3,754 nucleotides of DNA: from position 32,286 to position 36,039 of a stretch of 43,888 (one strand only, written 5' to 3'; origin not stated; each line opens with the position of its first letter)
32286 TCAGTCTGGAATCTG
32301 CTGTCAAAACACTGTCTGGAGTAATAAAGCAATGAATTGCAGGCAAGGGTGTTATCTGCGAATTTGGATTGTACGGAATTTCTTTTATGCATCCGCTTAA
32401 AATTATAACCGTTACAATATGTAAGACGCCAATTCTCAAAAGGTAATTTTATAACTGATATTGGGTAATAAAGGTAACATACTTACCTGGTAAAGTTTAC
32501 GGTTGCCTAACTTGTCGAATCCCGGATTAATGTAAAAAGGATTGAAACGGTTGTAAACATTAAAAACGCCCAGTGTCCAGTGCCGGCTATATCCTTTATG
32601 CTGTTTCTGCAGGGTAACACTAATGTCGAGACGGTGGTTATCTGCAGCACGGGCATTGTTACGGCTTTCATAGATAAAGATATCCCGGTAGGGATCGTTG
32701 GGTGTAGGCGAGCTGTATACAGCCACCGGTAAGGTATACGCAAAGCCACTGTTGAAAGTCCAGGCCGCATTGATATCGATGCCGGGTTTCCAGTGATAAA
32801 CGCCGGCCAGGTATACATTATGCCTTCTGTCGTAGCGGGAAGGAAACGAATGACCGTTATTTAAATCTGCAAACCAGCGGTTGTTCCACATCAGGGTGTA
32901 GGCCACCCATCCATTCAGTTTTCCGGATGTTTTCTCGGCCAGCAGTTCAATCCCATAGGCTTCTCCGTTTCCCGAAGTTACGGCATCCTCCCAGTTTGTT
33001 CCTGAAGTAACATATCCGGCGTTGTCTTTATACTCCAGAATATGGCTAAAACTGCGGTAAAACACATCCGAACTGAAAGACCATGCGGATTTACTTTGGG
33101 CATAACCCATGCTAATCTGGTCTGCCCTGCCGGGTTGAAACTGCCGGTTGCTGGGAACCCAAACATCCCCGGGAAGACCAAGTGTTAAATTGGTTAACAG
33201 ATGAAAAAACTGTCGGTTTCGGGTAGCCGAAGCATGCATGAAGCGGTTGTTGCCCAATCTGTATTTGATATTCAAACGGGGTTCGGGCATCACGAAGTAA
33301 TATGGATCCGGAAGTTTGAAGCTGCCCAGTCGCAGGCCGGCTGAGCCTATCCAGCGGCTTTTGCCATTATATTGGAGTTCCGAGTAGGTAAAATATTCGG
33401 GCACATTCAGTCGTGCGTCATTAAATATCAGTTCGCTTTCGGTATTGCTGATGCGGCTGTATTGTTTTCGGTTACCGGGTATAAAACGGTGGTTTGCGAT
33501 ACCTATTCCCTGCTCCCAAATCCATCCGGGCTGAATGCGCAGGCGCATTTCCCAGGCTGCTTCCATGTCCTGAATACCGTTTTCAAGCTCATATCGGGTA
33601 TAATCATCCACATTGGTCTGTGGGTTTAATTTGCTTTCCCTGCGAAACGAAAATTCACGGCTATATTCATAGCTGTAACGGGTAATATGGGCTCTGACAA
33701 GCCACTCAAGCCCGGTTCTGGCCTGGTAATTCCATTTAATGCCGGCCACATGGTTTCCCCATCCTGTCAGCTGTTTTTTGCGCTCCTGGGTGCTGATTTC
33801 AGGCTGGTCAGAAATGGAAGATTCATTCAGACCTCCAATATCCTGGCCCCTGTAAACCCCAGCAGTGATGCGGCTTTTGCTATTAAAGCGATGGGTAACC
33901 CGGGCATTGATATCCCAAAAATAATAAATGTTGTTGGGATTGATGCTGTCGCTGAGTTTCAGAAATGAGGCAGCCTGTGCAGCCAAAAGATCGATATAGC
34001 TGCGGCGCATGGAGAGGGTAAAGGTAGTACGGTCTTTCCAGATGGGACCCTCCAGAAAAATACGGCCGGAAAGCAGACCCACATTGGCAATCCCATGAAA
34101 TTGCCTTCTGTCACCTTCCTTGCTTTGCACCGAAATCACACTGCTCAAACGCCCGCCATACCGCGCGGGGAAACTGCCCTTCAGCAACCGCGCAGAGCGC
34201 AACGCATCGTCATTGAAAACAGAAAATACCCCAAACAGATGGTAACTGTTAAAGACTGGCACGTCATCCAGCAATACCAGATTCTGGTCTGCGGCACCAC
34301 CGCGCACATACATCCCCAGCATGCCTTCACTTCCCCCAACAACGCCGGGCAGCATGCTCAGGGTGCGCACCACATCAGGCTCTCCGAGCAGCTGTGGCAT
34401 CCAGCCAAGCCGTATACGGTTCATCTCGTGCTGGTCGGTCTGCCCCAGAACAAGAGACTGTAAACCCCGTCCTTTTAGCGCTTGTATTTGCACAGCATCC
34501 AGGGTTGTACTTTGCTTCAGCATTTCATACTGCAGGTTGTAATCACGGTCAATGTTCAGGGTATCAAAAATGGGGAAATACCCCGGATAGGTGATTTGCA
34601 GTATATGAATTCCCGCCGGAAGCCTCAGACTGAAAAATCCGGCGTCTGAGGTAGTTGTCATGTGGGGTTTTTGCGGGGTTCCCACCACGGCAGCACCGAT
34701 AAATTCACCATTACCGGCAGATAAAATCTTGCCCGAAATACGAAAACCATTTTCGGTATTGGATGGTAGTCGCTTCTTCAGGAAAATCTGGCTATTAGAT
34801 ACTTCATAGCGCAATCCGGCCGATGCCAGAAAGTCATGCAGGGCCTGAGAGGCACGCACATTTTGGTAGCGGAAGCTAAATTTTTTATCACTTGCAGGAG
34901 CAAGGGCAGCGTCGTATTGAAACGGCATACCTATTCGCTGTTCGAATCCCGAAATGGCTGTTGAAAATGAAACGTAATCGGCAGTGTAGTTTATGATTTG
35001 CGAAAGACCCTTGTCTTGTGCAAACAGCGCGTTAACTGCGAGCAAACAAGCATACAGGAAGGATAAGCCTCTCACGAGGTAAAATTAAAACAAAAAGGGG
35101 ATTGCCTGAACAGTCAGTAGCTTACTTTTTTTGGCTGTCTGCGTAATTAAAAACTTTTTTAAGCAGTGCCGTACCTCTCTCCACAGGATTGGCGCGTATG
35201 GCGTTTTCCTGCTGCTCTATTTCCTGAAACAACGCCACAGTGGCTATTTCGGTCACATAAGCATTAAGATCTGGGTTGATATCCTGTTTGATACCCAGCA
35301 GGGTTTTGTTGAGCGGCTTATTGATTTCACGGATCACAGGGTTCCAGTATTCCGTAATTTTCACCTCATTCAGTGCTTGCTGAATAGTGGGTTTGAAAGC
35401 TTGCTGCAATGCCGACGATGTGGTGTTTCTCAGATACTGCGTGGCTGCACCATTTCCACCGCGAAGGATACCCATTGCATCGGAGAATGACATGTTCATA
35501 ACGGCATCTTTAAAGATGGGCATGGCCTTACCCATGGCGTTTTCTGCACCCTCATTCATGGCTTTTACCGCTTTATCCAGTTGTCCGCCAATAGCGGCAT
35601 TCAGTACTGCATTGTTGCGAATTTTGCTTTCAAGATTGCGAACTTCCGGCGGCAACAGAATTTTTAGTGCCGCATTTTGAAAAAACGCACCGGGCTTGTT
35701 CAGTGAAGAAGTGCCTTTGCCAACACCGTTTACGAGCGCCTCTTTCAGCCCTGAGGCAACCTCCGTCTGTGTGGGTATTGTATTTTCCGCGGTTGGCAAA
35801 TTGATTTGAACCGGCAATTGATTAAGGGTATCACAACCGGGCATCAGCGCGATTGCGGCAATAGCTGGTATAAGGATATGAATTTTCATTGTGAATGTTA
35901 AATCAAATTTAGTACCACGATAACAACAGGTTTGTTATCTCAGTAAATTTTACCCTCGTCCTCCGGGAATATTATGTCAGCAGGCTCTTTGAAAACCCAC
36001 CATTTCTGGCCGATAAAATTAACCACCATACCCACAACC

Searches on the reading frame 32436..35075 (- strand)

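Call 58: search_protein_families(library=pfam, proteins=[window:32436-35075:-], max_evalue=0.001)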
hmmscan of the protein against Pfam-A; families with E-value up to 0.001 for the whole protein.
window:32436-35075:- (879 aa): 3 families
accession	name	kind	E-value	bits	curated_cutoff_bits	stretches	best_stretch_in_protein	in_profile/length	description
PF13715.12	CarbopepD_reg_2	-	1.3e-07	32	32.2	1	113-195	1-86/88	CarboxypepD_reg-like domain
PF07715.20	Plug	-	2.8e-06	28.2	23.9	1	234-309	24-102/107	TonB-dependent Receptor Plug Domain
PF13620.12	CarboxypepD_reg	-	8.4e-05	23.3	32.3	1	113-167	2-60/82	Carboxypeptidase regulatory-like domain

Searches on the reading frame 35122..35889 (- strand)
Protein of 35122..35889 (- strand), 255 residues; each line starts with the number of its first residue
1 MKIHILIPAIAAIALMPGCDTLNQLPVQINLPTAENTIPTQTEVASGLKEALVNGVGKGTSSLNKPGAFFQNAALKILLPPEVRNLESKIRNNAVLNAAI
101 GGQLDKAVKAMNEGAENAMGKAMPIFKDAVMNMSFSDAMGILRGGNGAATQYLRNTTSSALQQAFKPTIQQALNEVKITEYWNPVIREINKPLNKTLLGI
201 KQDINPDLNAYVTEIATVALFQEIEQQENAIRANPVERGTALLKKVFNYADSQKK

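Call 58: search_protein_families(library=pfam, proteins=[window:35122-35889:-], max_evalue=0.001)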
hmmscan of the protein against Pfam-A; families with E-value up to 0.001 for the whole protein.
window:35122-35889:- (255 aa): 1 family
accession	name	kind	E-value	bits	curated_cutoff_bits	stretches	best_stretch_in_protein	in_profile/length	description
PF13852.11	DUF4197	-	3.7e-61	206.7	24.9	1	40-247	3-198/199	Protein of unknown function (DUF4197)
